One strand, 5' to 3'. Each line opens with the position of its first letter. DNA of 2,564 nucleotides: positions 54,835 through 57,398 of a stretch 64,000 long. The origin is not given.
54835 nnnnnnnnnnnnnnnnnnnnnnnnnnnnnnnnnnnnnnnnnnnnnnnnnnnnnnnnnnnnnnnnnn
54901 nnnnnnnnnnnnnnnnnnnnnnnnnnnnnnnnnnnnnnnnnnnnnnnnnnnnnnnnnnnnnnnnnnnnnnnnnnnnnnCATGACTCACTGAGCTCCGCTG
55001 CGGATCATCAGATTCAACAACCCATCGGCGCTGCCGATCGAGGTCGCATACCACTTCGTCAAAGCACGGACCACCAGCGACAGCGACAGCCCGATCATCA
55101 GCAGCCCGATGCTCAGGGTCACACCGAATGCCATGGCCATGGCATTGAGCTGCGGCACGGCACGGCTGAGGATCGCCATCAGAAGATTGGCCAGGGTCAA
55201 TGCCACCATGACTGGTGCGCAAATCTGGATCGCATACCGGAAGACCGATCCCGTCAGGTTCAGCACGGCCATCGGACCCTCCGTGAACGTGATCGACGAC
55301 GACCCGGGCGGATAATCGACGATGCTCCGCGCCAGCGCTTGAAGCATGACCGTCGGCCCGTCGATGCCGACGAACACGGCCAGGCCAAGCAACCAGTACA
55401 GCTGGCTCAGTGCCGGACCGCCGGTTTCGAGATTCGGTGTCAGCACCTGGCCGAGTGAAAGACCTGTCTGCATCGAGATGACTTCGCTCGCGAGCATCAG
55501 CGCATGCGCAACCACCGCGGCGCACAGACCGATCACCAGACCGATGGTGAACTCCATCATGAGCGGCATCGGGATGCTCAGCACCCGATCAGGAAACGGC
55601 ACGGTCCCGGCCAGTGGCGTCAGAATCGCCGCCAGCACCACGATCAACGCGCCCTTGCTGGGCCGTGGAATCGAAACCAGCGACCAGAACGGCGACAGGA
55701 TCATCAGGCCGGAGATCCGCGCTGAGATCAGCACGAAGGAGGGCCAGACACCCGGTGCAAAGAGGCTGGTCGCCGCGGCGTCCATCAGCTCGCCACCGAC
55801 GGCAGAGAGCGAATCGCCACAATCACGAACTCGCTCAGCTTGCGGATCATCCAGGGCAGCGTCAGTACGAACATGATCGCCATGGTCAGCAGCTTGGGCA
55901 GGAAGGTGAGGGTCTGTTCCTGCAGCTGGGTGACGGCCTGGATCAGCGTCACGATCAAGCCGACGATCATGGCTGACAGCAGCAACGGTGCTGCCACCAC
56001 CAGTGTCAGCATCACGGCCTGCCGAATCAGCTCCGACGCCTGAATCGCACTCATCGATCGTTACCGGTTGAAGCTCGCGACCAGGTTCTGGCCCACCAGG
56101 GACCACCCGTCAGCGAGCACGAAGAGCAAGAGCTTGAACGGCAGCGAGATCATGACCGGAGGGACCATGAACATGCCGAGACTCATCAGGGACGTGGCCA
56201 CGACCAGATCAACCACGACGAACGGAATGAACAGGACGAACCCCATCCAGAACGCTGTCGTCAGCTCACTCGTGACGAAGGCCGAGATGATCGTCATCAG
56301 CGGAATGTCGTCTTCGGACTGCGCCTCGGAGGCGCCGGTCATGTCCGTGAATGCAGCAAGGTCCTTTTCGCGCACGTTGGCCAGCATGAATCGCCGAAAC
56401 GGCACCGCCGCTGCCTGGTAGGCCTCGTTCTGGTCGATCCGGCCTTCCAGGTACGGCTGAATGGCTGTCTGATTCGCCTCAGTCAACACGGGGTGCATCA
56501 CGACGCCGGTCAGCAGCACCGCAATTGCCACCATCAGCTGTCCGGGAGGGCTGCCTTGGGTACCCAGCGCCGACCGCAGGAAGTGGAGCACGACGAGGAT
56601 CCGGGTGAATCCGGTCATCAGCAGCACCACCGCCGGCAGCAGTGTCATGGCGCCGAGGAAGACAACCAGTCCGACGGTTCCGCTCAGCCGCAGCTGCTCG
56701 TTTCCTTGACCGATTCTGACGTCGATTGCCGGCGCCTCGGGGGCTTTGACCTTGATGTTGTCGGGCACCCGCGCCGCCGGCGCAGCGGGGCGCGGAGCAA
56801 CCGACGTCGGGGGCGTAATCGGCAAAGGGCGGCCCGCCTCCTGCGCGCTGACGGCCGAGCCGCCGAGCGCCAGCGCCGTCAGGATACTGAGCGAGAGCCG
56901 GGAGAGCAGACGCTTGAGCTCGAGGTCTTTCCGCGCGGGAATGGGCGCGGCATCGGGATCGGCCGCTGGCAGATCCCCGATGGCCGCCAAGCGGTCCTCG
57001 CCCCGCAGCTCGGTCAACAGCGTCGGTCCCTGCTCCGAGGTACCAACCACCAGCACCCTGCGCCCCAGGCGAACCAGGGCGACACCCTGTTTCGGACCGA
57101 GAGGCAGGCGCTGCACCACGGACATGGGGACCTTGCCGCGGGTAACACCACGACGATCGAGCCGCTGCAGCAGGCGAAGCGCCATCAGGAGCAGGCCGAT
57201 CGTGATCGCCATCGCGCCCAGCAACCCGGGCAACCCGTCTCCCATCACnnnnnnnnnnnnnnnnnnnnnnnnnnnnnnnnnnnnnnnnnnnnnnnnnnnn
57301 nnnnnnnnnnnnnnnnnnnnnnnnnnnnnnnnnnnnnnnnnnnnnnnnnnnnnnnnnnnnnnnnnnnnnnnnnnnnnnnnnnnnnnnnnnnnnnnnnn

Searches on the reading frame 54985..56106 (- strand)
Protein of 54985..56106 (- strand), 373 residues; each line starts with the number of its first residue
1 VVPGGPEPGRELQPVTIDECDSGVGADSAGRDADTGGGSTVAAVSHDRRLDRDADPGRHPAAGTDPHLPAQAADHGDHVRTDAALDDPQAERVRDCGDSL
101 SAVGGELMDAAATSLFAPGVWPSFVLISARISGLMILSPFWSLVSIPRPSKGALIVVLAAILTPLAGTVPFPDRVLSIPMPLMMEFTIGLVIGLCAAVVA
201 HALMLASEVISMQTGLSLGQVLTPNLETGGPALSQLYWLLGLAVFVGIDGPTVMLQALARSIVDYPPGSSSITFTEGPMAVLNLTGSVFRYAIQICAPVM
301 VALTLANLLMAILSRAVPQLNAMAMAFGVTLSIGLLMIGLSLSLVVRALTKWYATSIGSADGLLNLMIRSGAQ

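Call 76: search_protein_families(library=pfam, proteins=[window:54985-56106:-], max_evalue=0.001)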
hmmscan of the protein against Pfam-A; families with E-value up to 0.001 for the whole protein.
window:54985-56106:- (373 aa): 1 family
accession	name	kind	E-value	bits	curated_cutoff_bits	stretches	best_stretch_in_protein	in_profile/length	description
PF01311.25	Bac_export_1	-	6.1e-45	154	27.8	1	123-351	3-225/230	Bacterial export proteins, family 1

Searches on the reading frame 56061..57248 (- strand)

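Call 76: search_protein_families(library=pfam, proteins=[window:56061-57248:-], max_evalue=0.001)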
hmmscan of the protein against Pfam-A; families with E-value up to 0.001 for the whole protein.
window:56061-57248:- (395 aa): 2 families
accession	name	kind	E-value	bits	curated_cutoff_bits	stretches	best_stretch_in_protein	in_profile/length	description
PF00813.25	FliP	-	1.1e-71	241.2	26.9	1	198-389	2-191/191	FliP family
PF04347.18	FliO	-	2e-09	37.9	22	1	33-86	13-66/91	Flagellar biosynthesis protein, FliO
